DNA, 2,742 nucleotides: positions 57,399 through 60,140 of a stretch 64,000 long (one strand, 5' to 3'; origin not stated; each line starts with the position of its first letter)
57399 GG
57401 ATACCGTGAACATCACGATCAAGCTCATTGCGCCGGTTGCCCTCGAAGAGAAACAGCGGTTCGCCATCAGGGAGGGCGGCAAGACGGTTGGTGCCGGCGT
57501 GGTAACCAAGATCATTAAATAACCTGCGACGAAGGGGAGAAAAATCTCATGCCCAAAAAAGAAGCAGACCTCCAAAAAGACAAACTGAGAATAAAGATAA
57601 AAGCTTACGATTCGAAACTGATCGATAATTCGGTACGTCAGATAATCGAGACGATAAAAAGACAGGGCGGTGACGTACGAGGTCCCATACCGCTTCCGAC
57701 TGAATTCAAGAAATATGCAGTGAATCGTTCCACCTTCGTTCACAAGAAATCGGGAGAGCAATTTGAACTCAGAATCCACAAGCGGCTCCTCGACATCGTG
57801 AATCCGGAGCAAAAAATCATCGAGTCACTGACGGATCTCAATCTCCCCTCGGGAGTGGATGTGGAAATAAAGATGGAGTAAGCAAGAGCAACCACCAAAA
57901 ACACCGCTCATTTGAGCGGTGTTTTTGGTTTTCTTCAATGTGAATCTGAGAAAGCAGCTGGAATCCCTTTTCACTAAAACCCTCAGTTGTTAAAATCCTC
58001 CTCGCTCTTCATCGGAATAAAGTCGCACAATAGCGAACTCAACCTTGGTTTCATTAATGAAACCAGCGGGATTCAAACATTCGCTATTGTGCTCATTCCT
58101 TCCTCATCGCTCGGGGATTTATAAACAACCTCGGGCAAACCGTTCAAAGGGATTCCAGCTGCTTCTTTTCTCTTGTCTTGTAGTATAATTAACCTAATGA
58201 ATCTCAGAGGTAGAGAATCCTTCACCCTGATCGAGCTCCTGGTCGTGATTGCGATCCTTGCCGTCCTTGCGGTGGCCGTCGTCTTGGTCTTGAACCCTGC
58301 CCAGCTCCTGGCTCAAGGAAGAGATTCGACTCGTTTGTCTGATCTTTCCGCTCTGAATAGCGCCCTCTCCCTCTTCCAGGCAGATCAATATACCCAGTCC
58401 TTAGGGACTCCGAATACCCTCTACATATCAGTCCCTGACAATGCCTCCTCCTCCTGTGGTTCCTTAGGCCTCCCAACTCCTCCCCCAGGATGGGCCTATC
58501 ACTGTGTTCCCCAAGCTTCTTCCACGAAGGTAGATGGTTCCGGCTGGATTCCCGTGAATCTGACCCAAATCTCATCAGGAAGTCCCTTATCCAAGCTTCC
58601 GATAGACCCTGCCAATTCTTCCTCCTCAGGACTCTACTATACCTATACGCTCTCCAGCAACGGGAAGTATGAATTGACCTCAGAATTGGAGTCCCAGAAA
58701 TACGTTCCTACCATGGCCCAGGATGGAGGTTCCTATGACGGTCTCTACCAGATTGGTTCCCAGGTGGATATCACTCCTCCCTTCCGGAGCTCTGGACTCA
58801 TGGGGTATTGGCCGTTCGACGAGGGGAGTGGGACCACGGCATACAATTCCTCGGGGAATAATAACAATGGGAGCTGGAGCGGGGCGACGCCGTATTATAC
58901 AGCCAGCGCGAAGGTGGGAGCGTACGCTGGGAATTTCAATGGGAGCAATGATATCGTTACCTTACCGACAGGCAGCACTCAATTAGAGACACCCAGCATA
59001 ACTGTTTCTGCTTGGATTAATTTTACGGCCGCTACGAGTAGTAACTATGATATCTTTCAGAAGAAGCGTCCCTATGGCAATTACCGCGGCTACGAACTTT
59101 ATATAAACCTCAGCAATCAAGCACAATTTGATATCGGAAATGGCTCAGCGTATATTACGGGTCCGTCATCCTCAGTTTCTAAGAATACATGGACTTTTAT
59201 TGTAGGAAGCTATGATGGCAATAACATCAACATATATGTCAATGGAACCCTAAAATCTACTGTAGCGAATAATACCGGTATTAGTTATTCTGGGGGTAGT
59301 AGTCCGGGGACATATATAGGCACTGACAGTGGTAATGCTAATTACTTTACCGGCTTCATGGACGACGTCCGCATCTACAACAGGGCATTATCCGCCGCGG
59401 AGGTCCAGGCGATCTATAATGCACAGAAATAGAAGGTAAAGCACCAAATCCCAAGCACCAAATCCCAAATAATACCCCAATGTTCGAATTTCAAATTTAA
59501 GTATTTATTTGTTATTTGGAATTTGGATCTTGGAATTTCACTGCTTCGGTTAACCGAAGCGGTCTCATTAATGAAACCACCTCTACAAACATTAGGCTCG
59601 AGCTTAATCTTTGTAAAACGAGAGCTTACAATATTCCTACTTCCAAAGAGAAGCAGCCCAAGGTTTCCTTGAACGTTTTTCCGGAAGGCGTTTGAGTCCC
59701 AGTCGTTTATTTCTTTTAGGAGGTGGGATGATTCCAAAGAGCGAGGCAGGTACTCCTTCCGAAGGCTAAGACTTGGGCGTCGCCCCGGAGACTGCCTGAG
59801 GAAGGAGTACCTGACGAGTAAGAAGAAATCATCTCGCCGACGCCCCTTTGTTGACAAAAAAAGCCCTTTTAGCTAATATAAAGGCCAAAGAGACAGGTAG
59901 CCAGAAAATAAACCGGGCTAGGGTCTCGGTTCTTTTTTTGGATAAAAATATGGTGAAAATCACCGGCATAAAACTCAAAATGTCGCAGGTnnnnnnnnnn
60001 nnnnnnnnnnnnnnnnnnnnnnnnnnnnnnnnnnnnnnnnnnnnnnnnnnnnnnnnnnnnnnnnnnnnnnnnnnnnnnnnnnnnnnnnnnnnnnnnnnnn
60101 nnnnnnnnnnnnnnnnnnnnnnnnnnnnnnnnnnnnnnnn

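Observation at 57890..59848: A pilin-lectin gene cassette inserted into the S10 ribosomal operon between rpsJ and rplC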

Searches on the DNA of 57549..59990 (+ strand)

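Call 38: search_rna_families(source=window, start=57850, end=59990, threshold=evalue, max_evalue=10)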
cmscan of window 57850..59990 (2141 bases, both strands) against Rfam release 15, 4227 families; matches with E-value up to 10: 18.
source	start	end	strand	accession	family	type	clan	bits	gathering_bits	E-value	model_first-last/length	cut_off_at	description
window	57896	57973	-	RF00512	Leu_leader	Cis-reg; leader;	-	23.3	50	0.064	1-148/148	no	Leucine operon leader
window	57879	57930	+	RF00506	Thr_leader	Cis-reg; leader;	-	22.5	55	0.27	1-118/118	no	Threonine operon leader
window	57885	58019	-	RF00378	Qrr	Gene; sRNA;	-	22.5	50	0.36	1-108/108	no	Qrr RNA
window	57883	58096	-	RF00125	IS128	Gene; sRNA;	-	22.3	80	0.096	1-209/209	no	IS128 RNA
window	57850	57927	+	RF00512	Leu_leader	Cis-reg; leader;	-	21.4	50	0.2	74-148/148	5'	Leucine operon leader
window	59439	59546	-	RF04251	MIR5070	Gene; miRNA;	CL00139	21.2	100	0.73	1-116/116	no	MIR5070 microRNA precursor family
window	57850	57934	+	RF01772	rnk_pseudo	Cis-reg; leader;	-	19.8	55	2.7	27-108/108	5'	Pseudomonas rnk leader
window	59449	59535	-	RF03498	mir-3145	Gene; miRNA;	-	19.4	98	1.8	1-84/84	no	mir-3145 microRNA precursor family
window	59436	59541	-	RF04108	mir-2513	Gene; miRNA;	-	19.1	89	2.2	1-120/120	no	mir-2513 microRNA precursor family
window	59438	59548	-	RF03839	MIR2599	Gene; miRNA;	-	18.8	120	2.5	1-132/132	no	MIR2599 microRNA precursor family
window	59448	59540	-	RF04211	MIR5185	Gene; miRNA;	-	18.4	101.7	2.7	1-111/111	no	MIR5185 microRNA precursor family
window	59901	59953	-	RF00184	PVX_3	Cis-reg;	-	18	42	0.88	1-54/54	no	Potato virus X cis-acting regulatory element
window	57883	57940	-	RF01896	mir-142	Gene; miRNA;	-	16.5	57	6.7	1-85/85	no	mir-142 microRNA precursor family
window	57884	57941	+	RF01896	mir-142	Gene; miRNA;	-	16.2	57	7.9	1-85/85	no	mir-142 microRNA precursor family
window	57893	58092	-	RF00022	GcvB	Gene;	-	15.9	42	1.5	1-204/204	no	GcvB RNA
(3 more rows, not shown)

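Call 45: build_rna_model(alignment_id=A2)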
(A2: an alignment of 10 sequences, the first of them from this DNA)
Model R1 built from alignment A2 (10 sequences, 59 columns); structure: RNAalifold consensus.
model positions 51; base pairs 12; branch points 0; effective number of sequences 10; information 0.871 bits per position. Calibrated on 0.2 Mb of random sequence (short: E-values are rough).
structure used (alignment columns):
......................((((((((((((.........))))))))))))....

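Call 46: search_with_rna_model(model_id=R1, sources=[window, L006, L007, L008, L009, L010, L011, L012, L013, L014, L015, L016, L017, L018, L019, L020, L021, L022, L023, L086, L087, L088, L089, L090, L091, L092, L093, L094, L095, L096, L097, L098, L099, L100, L101, L102, L103, L104, L105, L106, L107, L108, L109, L110, L111, L112, L113, L114, L115, L116, L117, L166], max_evalue=1)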
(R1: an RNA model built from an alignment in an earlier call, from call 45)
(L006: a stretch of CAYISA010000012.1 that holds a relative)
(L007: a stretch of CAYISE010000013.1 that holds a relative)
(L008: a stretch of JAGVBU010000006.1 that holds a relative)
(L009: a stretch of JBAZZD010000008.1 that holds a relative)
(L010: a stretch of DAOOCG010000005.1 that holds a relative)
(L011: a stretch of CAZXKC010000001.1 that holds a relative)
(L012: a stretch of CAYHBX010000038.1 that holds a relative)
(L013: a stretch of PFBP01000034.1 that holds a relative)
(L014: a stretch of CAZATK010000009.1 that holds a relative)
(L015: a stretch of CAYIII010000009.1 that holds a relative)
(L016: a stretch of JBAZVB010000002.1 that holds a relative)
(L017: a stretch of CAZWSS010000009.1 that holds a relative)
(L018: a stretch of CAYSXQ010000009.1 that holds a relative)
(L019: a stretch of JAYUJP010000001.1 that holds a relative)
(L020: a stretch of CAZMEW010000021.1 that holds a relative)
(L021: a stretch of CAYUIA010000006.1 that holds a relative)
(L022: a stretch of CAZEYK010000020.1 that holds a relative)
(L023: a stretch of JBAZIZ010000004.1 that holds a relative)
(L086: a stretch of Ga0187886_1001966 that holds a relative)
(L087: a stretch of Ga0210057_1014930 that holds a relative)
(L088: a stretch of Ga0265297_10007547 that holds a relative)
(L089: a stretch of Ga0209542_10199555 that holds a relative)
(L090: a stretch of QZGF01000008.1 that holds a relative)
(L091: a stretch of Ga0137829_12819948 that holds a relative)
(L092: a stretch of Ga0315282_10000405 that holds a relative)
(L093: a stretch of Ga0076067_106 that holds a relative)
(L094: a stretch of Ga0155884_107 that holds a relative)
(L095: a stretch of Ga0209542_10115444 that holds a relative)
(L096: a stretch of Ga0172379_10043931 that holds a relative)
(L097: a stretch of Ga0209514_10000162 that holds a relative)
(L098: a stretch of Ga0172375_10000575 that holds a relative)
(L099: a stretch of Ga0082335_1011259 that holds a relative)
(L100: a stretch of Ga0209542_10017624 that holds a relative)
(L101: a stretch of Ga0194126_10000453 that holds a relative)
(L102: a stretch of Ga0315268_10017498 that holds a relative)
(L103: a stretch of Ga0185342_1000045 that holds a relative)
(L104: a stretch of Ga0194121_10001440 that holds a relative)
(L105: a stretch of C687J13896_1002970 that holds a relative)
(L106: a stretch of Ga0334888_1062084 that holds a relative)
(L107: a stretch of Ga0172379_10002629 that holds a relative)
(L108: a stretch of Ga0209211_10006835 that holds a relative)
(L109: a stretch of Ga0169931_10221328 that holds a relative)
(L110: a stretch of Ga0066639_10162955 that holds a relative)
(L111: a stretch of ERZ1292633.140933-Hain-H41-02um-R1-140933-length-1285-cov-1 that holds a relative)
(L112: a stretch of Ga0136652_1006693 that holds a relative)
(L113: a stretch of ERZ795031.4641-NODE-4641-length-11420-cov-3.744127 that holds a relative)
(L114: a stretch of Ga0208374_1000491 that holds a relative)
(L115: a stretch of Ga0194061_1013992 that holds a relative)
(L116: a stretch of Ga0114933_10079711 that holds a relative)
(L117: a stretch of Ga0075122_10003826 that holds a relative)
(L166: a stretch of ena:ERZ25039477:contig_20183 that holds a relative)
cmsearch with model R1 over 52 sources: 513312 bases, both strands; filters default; matches with E-value up to 1: 36.
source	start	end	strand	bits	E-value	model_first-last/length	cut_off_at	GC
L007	2827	2874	+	54.2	4.7e-10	1-51/51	no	0.44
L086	6393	6438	+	52.4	1.3e-09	1-51/51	no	0.43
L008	6633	6688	+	51.2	2.6e-09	1-51/51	no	0.39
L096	1255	1307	+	49.5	6.8e-09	1-51/51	no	0.34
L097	6344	6397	+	46.4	3.8e-08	1-51/51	no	0.39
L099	4477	4525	+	41.8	5.2e-07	1-51/51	no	0.45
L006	2180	2234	+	41.4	6.6e-07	1-51/51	no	0.51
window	59897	59940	+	40.8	9.1e-07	1-51/51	no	0.45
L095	1870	1918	+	40.6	1e-06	1-51/51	no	0.43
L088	6888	6942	+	34.5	3.3e-05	1-51/51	no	0.36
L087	4998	5044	+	33.4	6.1e-05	1-51/51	no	0.34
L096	1271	1317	-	33.3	6.3e-05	1-51/51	no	0.38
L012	2325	2366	-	31.8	0.00015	1-51/51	no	0.36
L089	1792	1842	+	31.8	0.00015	1-51/51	no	0.33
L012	2315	2361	+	30.2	0.00038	1-51/51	no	0.36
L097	6362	6417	-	29.7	0.0005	1-51/51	no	0.41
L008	6652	6706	-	29.4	0.00059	1-51/51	no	0.36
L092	6647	6695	+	27.9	0.0014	1-51/51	no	0.35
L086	6402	6443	-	25.8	0.0045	1-51/51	no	0.4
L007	2837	2881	-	25.2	0.0063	1-51/51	no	0.42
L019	12822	12873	+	24.3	0.01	1-51/51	no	0.42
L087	5005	5053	-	22.7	0.026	1-51/51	no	0.39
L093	9815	9865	-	20.7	0.083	1-51/51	no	0.35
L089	1806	1839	-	20.3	0.1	18-51/51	no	0.35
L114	2723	2771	+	20.2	0.11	1-51/51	no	0.27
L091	1323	1367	+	19.9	0.13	1-51/51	no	0.47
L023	1221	1279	-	19.1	0.21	1-51/51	no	0.19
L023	5471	5517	+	19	0.22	1-51/51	no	0.28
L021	2669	2724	-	17.8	0.42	1-51/51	no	0.27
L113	2268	2323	-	17.8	0.42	1-51/51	no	0.27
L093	9806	9855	+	17.3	0.57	7-51/51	no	0.28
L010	7298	7346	+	16.8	0.75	1-51/51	no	0.35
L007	9349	9395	-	16.7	0.81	1-51/51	no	0.34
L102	675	731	+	16.6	0.85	1-51/51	no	0.35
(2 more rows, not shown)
